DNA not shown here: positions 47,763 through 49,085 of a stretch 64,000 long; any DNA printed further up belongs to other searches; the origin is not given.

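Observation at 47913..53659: OleA/OleC/OleD-like operon without OleB but with a GT2 and a P450: candidate beta-lactone or modified long-chain lipid pathway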

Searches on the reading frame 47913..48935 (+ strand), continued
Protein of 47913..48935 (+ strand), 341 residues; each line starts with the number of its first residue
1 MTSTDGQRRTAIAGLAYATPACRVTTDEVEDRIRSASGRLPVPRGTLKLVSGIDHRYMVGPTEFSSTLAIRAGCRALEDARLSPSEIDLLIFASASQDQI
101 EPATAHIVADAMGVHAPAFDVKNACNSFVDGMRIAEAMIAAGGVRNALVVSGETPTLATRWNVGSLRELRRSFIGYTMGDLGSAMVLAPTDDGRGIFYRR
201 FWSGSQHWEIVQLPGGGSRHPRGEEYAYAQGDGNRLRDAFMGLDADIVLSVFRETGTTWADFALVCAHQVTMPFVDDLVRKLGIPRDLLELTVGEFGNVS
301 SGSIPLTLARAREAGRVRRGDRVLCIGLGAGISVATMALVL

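Call 16: find_encoding_contigs(protein=P0004, flank=10000, max_places=2)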
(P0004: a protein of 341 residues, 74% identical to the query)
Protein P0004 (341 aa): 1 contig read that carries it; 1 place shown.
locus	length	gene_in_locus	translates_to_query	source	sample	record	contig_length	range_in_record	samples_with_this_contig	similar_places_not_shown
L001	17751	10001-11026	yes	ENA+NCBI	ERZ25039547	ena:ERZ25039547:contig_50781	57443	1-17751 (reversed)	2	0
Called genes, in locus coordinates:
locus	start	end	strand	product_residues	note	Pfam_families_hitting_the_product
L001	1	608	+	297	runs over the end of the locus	PF16976:RcpC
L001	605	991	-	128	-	PF01121:CoaE (weak)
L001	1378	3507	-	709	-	-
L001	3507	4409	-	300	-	-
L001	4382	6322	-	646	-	PF00476:DNA_pol_A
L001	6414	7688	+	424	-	-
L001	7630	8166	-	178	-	-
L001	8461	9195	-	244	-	-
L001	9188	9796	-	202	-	PF04542:Sigma70_r2, PF08281:Sigma70_r4_2, PF04545:Sigma70_r4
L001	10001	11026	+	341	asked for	PF00195:Chal_sti_synt_N (weak), PF00108:Thiolase_N (weak), PF08545:ACP_syn_III, PF08541:ACP_syn_III_C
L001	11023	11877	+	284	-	PF12804:NTP_transf_3 (faint), PF13641:Glyco_tranf_2_3, PF00535:Glycos_transf_2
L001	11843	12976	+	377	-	-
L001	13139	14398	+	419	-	PF00501:AMP-binding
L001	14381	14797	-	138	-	-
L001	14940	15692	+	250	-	PF01073:3Beta_HSD (weak), PF01370:Epimerase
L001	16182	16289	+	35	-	-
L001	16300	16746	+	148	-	PF05239:PRC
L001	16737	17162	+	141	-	-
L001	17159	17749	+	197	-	?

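Call 17: find_encoding_contigs(protein=P0027, flank=10000, max_places=2)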
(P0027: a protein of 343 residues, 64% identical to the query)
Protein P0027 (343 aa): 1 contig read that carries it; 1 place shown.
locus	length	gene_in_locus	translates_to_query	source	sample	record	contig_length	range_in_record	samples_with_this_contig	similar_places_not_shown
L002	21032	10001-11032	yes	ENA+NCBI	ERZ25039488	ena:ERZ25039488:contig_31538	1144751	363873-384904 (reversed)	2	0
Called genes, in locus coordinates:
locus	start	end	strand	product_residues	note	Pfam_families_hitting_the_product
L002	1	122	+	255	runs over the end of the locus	PF07103:DUF1365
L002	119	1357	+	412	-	PF02353:CMAS, PF13489:Methyltransf_23, PF13847:Methyltransf_31 (weak), PF08241:Methyltransf_11, PF08242:Methyltransf_12, PF13649:Methyltransf_25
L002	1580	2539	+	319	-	PF07602:DUF1565 (faint), PF22842:Pel9A-like_beta_helix, PF05048:NosD (weak)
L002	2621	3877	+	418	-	PF05977:MFS_3, PF07690:MFS_1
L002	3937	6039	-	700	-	PF13205:Big_5, PF08305:NPCBM, PF13205:Big_5, PF08305:NPCBM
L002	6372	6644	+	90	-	-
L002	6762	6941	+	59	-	-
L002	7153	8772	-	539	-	PF18911:PKD_4, PF00801:PKD (weak), PF22352:K319L-like_PKD (faint)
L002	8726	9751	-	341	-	PF07995:GSDH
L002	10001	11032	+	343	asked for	PF08545:ACP_syn_III, PF08541:ACP_syn_III_C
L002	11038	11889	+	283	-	PF13641:Glyco_tranf_2_3, PF00535:Glycos_transf_2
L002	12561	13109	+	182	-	PF00067:p450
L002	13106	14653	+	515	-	PF00501:AMP-binding, PF13193:AMP-binding_C (weak)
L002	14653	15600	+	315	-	PF01073:3Beta_HSD, PF01370:Epimerase, PF04321:RmlD_sub_bind, PF07993:NAD_binding_4 (faint), PF13460:NAD_binding_10, PF16363:GDP_Man_Dehyd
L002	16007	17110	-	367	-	PF25174:Beta-prop_THOC3 (faint), PF26549:Tricorn_N, PF00930:DPPIV_N (faint), PF23381:Beta-prop_IFT122_1st (faint), PF26550:Tricorn_2nd, PF07676:PD40, PF26549:Tricorn_N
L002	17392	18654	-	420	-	-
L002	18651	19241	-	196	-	PF07638:Sigma70_ECF (faint), PF04542:Sigma70_r2, PF08281:Sigma70_r4_2, PF04545:Sigma70_r4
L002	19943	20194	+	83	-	PF07638:Sigma70_ECF (weak), PF08281:Sigma70_r4_2, PF04545:Sigma70_r4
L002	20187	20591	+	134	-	-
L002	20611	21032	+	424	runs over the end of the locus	-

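Call 18: find_encoding_contigs(protein=P0055, flank=10000, max_places=2)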
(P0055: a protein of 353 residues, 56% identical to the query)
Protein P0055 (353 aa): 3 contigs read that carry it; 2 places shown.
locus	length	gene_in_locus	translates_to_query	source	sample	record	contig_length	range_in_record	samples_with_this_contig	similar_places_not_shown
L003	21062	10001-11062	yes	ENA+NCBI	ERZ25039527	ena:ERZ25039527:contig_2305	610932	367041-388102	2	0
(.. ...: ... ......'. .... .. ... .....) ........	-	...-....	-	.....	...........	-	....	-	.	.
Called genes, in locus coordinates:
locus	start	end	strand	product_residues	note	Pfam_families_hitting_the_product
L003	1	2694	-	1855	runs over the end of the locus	PF03176:MMPL, PF12698:ABC2_membrane_3 (weak)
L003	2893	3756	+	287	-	PF00440:TetR_N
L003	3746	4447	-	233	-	PF01988:VIT1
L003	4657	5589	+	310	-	PF00892:EamA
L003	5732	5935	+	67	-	PF00313:CSD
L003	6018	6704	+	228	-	PF09365:DUF2461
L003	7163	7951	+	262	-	-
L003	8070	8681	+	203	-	-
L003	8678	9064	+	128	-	-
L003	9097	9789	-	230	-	PF05175:MTS (weak), PF06325:PrmA (weak)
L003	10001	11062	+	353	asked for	PF00195:Chal_sti_synt_N (faint), PF08545:ACP_syn_III, PF08541:ACP_syn_III_C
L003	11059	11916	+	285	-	PF13641:Glyco_tranf_2_3, PF00535:Glycos_transf_2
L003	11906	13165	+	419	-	PF00067:p450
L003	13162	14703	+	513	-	PF00501:AMP-binding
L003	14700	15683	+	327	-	PF01073:3Beta_HSD, PF01370:Epimerase, PF04321:RmlD_sub_bind, PF07993:NAD_binding_4 (faint), PF13460:NAD_binding_10 (weak), PF16363:GDP_Man_Dehyd (faint)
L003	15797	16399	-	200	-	PF00174:Oxidored_molyb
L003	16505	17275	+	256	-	PF00535:Glycos_transf_2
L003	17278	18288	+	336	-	PF03706:LPG_synthase_TM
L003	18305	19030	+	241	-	-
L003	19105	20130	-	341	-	PF04069:OpuAC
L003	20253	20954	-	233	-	PF00528:BPD_transp_1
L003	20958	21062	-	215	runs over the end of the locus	PF00528:BPD_transp_1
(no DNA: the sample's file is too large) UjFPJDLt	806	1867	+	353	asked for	PF00195:Chal_sti_synt_N (faint), PF08545:ACP_syn_III, PF08541:ACP_syn_III_C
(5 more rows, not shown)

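Call 20: find_encoding_contigs(protein=P0089, flank=10000, max_places=2)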
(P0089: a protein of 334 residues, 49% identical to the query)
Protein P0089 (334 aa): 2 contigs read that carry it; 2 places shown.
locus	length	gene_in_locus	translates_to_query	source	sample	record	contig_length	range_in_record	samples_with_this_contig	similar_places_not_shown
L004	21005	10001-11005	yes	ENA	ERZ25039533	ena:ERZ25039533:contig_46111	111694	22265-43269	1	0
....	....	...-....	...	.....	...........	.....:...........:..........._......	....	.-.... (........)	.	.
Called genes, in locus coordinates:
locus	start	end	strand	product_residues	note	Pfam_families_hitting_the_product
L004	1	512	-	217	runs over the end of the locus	-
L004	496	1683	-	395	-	PF09376:NurA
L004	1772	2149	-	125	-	PF10103:Zincin_2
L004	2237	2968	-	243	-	PF10103:Zincin_2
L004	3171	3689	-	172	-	-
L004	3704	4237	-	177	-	-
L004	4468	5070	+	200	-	-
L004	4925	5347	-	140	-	-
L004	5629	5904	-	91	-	-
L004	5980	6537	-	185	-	PF00535:Glycos_transf_2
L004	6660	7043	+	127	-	PF01042:Ribonuc_L-PSP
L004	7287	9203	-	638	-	PF00501:AMP-binding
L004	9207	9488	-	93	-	PF14573:PP-binding_2 (weak)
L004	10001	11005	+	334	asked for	PF08545:ACP_syn_III, PF08541:ACP_syn_III_C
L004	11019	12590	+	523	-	PF00501:AMP-binding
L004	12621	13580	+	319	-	PF01073:3Beta_HSD, PF01370:Epimerase, PF04321:RmlD_sub_bind, PF13460:NAD_binding_10, PF16363:GDP_Man_Dehyd, PF07993:NAD_binding_4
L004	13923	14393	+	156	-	PF03449:GreA_GreB_N, PF01272:GreA_GreB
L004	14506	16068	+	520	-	PF01336:tRNA_anti-codon, PF00152:tRNA-synt_2, PF01409:tRNA-synt_2d (faint)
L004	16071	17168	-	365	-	PF01594:AI-2E_transport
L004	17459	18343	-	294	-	PF01039:Carboxyl_trans, PF03255:ACCA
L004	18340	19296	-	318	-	PF01039:Carboxyl_trans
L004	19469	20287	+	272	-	PF07364:DUF1485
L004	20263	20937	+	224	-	PF07171:MlrC_C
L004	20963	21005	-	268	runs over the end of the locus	PF02358:Trehalose_PPase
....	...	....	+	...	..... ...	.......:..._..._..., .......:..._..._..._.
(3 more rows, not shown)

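Call 21: find_encoding_contigs(protein=P0096, flank=10000, max_places=2)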
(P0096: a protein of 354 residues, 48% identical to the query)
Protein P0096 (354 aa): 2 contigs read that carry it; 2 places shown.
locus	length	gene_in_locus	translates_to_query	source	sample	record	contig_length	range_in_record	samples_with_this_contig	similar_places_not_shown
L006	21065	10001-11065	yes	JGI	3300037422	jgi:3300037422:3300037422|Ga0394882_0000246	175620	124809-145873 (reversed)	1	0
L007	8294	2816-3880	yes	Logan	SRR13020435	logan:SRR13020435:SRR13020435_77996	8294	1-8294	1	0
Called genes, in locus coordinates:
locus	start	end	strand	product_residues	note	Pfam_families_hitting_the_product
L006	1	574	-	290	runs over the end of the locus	PF03328:HpcH_HpaI, PF15617:C-C_Bond_Lyase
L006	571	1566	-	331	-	PF08240:ADH_N, PF00107:ADH_zinc_N, PF13602:ADH_zinc_N_2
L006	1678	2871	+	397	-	PF00155:Aminotran_1_2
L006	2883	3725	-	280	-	PF02817:E3_binding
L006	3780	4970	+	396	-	PF07690:MFS_1, PF12832:MFS_1_like (weak), PF07690:MFS_1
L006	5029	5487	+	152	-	PF00111:Fer2 (weak), PF01799:Fer2_2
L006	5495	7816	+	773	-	PF20256:MoCoBD_2, PF02738:MoCoBD_1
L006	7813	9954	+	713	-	PF03176:MMPL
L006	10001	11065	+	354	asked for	PF00108:Thiolase_N, PF08545:ACP_syn_III, PF08541:ACP_syn_III_C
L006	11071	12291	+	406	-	PF00067:p450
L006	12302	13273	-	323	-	PF01370:Epimerase, PF04321:RmlD_sub_bind, PF01073:3Beta_HSD, PF13460:NAD_binding_10 (weak), PF16363:GDP_Man_Dehyd (faint), PF07993:NAD_binding_4 (weak)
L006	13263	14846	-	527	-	PF00501:AMP-binding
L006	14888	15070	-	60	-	-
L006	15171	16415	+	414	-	PF25917:BSH_RND (weak), PF25973:BSH_CzcB, PF25954:Beta-barrel_RND_2, PF25975:CzcB_C (weak), PF25989:YknX_C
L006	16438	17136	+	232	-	PF00005:ABC_tran, PF13304:AAA_21 (faint)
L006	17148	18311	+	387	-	PF12704:MacB_PCD, PF02687:FtsX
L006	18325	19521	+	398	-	PF02687:FtsX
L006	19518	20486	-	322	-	PF12852:Cupin_6, PF12833:HTH_18, PF00165:HTH_AraC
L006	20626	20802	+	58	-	-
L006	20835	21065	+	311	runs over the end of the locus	-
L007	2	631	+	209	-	?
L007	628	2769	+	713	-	PF03176:MMPL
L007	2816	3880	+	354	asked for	PF00108:Thiolase_N, PF08545:ACP_syn_III, PF08541:ACP_syn_III_C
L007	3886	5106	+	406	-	PF00067:p450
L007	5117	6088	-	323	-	PF01370:Epimerase, PF04321:RmlD_sub_bind, PF01073:3Beta_HSD, PF13460:NAD_binding_10 (weak), PF16363:GDP_Man_Dehyd (faint), PF07993:NAD_binding_4 (weak)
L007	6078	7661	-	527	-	PF00501:AMP-binding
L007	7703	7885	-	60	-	-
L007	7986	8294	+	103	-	?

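Call 22: find_encoding_contigs(protein=P0101, flank=10000, max_places=2)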
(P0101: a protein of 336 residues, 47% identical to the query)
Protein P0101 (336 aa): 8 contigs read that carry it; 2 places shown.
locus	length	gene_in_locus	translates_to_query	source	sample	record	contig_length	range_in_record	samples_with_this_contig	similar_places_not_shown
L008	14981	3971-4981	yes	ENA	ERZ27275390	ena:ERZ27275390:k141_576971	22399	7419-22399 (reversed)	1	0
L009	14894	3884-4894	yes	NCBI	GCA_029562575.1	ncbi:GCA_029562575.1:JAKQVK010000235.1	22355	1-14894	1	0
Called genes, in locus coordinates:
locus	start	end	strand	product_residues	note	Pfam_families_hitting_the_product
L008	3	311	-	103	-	?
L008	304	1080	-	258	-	PF00106:adh_short, PF01370:Epimerase (weak), PF08659:KR, PF13561:adh_short_C2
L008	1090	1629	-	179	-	PF13858:DUF4199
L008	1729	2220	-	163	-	PF00196:GerE, PF08281:Sigma70_r4_2 (faint), PF13384:HTH_23 (weak)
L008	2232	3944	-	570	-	PF17802:SpaA (faint), PF09430:EMC7_beta-sandw (faint), PF13620:CarboxypepD_reg, PF13715:CarbopepD_reg_2, PF07715:Plug (weak)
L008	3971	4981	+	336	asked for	PF00108:Thiolase_N (weak), PF08545:ACP_syn_III, PF08541:ACP_syn_III_C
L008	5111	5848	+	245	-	PF00535:Glycos_transf_2, PF13641:Glyco_tranf_2_3 (weak)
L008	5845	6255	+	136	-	-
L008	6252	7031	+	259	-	PF00067:p450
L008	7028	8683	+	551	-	PF00501:AMP-binding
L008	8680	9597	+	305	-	PF01073:3Beta_HSD, PF01370:Epimerase, PF04321:RmlD_sub_bind, PF16363:GDP_Man_Dehyd (weak), PF07993:NAD_binding_4 (weak)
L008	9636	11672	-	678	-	PF00989:PAS (faint), PF13426:PAS_9 (weak), PF00512:HisKA, PF02518:HATPase_c, PF00072:Response_reg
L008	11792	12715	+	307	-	PF01261:AP_endonuc_2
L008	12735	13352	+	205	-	PF13618:Gluconate_2-dh3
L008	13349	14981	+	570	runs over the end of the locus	PF00732:GMC_oxred_N, PF00890:FAD_binding_2 (faint), PF05199:GMC_oxred_C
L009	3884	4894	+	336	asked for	PF00108:Thiolase_N (weak), PF08545:ACP_syn_III, PF08541:ACP_syn_III_C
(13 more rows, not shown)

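Call 32: find_related_loci(query=A1, collection=genome_contigs, flank=10000)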
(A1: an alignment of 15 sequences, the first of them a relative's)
Query A1 (341 aa) in genome_contigs; peptide patterns used: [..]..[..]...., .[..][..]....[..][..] (x = any residue, [..] = any of these).
599 stretches matched a pattern (row limit reached: there are more); 506 encode a relative of the query (tblastn E <= 1e-3); the best 80 are kept; 80 distinct loci.
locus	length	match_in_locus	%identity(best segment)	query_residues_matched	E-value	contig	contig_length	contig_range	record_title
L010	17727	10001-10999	74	9-341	3e-162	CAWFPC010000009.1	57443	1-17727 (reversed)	MAG: uncultured Chloroflexia bacterium isolate MFD05567.bin.2.62 genome assembly, contig: contig_50781, whole genome sho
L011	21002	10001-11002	64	9-341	5e-135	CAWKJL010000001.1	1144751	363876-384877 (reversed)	MAG: uncultured Chloroflexia bacterium isolate MFD02134.bin.2.11 genome assembly, contig: contig_31538, whole genome sho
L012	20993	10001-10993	58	12-341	8e-124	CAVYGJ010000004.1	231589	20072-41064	MAG: uncultured Chloroflexia bacterium isolate MFD00392.bin.2.363 genome assembly, contig: contig_25053, whole genome sh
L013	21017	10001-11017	58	4-341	9e-123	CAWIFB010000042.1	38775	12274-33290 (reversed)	MAG: uncultured Chloroflexia bacterium isolate MFD01721.bin.3.303 genome assembly, contig: contig_61241, whole genome sh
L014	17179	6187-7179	59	12-341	4e-122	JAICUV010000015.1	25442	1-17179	MAG: Chloroflexota bacterium isolate GZL_ISSM_2_bin.109 k141_1604122_length_25442_cov_23.5869, whole genome shotgun sequ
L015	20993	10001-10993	56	12-341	4e-120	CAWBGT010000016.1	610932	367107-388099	MAG: uncultured Chloroflexia bacterium isolate MFD04716.bin.3.834 genome assembly, contig: contig_2305, whole genome sho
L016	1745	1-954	59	25-341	7e-128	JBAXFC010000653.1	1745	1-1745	MAG: Chloroflexota bacterium isolate ELA261 MAG261_653, whole genome shotgun sequence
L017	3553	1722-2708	47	9-337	2e-93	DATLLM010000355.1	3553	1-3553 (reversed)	MAG TPA_asm: Chloroflexota bacterium isolate SMAG_U13748 k141_1711404, whole genome shotgun sequence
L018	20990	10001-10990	46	9-337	4e-91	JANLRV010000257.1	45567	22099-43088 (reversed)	MAG: Actinomycetes bacterium isolate OTE_25_metabat_83 OTE_25_k141_4411439, whole genome shotgun sequence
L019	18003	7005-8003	44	7-339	7e-91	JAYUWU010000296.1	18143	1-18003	MAG: Gemmatimonadaceae bacterium isolate GL127_UP_metabinner_5 GL127_UP_metabinner_5_295, whole genome shotgun sequence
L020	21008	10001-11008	47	9-341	9e-89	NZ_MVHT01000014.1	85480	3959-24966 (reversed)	Mycobacterium intermedium strain DSM 44049 NODE_14_length_85480_cov_30.0269, whole genome shotgun sequence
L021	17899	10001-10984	46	9-337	1e-87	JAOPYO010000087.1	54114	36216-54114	MAG: Actinomycetes bacterium isolate RYN_229 scaffold_430767, whole genome shotgun sequence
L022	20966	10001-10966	48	20-341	8e-88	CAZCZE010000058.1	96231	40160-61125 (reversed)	MAG TPA_asm: uncultured Gammaproteobacteria bacterium isolate binchicken_co31_201 genome assembly, contig: k141_2769724,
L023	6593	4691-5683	46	9-339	2e-87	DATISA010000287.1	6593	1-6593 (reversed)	MAG TPA_asm: Gemmatimonadaceae bacterium isolate SMAG_U15917 k141_507266, whole genome shotgun sequence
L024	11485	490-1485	47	9-337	2e-86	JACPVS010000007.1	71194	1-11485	MAG: Mycolicibacterium cosmeticum isolate NC_groundwater_791_Pr6_B-0.1um_67_32 kurt_kritikos_18_scaffold_30416, whole ge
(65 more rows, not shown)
